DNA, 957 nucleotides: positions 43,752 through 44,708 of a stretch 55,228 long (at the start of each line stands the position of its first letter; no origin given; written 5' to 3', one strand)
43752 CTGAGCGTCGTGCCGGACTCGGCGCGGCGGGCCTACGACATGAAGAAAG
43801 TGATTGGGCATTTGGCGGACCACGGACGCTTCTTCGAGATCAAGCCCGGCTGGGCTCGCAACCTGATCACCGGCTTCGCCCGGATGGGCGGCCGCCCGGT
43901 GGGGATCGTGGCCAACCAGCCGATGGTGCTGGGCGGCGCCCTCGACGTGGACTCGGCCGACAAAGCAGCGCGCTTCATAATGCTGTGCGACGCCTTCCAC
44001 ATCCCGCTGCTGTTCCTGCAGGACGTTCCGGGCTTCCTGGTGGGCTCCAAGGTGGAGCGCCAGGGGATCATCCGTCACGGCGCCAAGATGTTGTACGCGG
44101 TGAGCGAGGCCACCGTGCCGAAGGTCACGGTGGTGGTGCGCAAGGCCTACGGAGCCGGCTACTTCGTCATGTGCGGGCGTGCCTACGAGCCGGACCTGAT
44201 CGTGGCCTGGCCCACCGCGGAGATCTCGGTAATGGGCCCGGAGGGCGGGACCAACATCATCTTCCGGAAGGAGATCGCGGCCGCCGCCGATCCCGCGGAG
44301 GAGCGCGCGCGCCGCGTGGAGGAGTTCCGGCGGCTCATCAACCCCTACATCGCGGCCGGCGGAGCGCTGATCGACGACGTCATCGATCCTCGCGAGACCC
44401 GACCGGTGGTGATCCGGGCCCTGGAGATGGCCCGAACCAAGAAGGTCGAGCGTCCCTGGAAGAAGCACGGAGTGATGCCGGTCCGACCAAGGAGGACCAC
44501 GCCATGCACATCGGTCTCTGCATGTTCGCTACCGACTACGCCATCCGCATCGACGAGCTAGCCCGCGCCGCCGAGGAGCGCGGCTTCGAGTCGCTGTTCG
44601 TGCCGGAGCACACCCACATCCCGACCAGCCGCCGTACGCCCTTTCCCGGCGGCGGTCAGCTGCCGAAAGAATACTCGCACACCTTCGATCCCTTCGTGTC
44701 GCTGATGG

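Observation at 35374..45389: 10-gene operon with a three-piece biotin carboxylase interleaved with AliA-like ligase, SDR, ACAD, DinB-family and LLM genes: an Atu/Ali-like but undescribed carboxylating pathway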

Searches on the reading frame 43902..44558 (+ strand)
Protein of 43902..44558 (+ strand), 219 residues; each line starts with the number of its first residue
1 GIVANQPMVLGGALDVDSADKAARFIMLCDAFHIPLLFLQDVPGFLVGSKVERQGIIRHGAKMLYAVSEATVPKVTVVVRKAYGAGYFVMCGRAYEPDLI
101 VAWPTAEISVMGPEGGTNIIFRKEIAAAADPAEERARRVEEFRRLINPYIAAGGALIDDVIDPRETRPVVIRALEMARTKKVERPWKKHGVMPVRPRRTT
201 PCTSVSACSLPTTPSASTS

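Call 36: search_solved_structures(query=window:43902-44558:+, max_evalue=1e-30, show_alignments=5)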
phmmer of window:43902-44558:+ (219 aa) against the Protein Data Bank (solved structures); distinct sequences matched with E-value up to 1e-30: 40.
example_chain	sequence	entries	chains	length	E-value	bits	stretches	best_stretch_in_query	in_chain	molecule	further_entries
1vrg_A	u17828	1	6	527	6.5e-72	244.8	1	1-193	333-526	propionyl-CoA carboxylase, beta subunit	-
1on3_A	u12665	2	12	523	2e-70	239.9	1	1-193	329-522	Methylmalonyl-CoA carboxyltransferase 12S subunit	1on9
1x0u_A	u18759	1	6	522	1.3e-67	230.7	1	1-193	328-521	hypothetical methylmalonyl-CoA decarboxylase alpha subunit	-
7w5u_A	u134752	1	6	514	1.1e-65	224.5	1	1-193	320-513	Acetyl-CoA carboxylase complex, beta-chain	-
3n6r_B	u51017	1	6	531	1.3e-59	204.6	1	1-193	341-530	Propionyl-CoA carboxylase, beta subunit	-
9j0c_A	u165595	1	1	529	2.9e-59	203.5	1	1-193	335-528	Acyl-CoA carboxylase subunit beta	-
6ybp_A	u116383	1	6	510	7.9e-58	198.8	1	1-193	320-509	Propionyl-CoA carboxylase beta chain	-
3ib9_A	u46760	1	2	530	1.3e-57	198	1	1-193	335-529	Propionyl-CoA carboxylase complex B subunit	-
1xnw_A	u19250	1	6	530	1.4e-57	198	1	1-193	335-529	propionyl-CoA carboxylase complex B subunit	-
3iav_A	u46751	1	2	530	1.9e-57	197.6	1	1-193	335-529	Propionyl-CoA carboxylase complex B subunit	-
3ibb_A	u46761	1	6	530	2.6e-57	197.1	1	1-193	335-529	Propionyl-CoA carboxylase complex B subunit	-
3mfm_C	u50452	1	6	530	3.5e-57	196.7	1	1-193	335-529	Propionyl-CoA carboxylase complex B subunit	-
1xnv_A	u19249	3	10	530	3.5e-57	196.7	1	1-193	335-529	propionyl-CoA carboxylase complex B subunit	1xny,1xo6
8pn8_A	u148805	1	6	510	2.2e-56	194.1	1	1-193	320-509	Propionyl-CoA carboxylase beta chain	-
8pn7_A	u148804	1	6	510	2.3e-56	194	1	1-193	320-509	Propionyl-CoA carboxylase beta chain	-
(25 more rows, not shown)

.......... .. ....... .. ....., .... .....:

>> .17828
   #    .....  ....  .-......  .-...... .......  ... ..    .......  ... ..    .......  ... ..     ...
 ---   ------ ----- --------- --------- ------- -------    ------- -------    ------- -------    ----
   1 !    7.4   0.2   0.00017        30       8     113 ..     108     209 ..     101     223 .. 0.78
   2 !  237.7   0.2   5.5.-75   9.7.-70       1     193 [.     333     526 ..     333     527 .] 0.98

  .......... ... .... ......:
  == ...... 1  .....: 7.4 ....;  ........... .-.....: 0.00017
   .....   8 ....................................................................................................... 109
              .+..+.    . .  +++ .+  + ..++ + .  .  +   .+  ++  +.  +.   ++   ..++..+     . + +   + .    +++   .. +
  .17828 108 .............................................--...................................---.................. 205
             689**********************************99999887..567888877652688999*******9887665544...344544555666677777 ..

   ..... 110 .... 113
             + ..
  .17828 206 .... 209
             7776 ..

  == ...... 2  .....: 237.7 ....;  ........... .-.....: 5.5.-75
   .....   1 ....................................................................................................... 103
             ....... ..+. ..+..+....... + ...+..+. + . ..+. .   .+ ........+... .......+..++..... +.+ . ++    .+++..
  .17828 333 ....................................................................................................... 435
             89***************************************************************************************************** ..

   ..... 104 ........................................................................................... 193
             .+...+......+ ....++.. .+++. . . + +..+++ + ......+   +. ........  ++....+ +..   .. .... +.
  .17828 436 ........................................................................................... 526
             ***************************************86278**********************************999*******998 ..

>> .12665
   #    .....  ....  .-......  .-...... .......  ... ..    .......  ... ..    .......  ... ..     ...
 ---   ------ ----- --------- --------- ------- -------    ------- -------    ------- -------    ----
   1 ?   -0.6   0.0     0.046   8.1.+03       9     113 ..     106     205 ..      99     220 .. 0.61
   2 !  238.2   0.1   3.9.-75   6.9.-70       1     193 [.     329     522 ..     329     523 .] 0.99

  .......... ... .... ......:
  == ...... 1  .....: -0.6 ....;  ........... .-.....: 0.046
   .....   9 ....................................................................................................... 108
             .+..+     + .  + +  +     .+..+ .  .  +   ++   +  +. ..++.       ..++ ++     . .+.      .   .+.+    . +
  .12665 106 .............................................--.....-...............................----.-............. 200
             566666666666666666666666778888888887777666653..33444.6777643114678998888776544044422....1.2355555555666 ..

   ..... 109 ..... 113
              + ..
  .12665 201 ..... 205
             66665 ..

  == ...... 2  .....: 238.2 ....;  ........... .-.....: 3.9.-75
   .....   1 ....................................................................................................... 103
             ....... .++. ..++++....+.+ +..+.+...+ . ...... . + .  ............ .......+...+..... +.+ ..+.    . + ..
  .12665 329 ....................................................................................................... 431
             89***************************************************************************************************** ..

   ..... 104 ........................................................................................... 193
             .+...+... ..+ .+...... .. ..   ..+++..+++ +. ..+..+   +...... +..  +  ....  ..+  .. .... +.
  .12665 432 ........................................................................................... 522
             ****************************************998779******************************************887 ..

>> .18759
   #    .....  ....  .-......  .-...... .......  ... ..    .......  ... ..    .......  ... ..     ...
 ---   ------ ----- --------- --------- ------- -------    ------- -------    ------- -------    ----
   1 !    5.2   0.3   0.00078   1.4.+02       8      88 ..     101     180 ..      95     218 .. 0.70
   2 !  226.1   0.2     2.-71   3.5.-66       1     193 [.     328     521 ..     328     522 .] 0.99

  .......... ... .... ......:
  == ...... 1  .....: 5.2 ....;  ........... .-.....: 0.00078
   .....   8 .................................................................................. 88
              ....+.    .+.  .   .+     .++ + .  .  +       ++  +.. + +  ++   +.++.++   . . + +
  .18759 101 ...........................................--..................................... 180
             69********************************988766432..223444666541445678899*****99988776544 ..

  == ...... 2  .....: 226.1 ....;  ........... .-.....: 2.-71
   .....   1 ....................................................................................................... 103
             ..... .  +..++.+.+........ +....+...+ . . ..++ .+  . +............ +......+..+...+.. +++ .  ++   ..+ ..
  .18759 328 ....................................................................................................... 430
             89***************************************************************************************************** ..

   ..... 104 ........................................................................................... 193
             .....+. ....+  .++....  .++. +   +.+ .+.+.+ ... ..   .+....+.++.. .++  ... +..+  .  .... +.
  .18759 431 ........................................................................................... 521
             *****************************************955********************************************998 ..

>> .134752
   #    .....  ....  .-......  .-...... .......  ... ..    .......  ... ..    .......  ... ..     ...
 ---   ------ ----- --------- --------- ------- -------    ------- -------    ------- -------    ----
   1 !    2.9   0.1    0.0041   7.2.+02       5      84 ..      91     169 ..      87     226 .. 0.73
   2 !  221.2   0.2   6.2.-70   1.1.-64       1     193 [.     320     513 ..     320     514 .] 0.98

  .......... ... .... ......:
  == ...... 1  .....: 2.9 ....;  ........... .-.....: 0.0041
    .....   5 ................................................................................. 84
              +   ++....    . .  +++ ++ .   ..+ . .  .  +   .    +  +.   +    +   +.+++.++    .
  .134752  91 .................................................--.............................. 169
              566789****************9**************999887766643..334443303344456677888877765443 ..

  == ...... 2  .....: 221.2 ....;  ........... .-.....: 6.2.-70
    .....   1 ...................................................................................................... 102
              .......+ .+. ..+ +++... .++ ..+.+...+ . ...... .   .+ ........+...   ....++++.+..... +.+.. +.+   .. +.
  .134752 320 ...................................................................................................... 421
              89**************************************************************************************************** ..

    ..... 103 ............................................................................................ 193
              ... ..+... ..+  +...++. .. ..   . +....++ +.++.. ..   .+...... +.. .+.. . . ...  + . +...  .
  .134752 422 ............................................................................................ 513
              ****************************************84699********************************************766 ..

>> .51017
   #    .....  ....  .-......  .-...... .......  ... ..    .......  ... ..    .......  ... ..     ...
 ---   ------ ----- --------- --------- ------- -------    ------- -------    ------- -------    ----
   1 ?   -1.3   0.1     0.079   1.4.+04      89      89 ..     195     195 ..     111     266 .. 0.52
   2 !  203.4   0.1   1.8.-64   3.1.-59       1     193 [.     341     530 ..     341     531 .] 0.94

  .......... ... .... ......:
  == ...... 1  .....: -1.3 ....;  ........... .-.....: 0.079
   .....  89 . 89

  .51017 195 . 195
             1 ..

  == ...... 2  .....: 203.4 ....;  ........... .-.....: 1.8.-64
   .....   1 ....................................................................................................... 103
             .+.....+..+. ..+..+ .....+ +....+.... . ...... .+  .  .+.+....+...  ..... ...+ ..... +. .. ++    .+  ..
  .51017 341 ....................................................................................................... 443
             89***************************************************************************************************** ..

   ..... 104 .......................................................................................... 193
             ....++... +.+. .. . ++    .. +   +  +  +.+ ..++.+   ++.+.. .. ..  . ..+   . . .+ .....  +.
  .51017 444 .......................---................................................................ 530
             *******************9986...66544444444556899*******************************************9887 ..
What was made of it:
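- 42942..44561 (+): Carboxyltransferase, a PccB/12S/MmdA-type beta subunit. The native end is at about 44486, and a lost stop codon adds a 25-aa tail. Phe occupies the position of S. coelicolor PccB D422 (call 36).
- On Short-chain acyl-CoA carboxylase (PccB/AccD5/12S-type CT with BC and BCCP): Phe sits at the position of S. coelicolor PccB D422, where reference enzymes have I, L, V or D (call 36).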
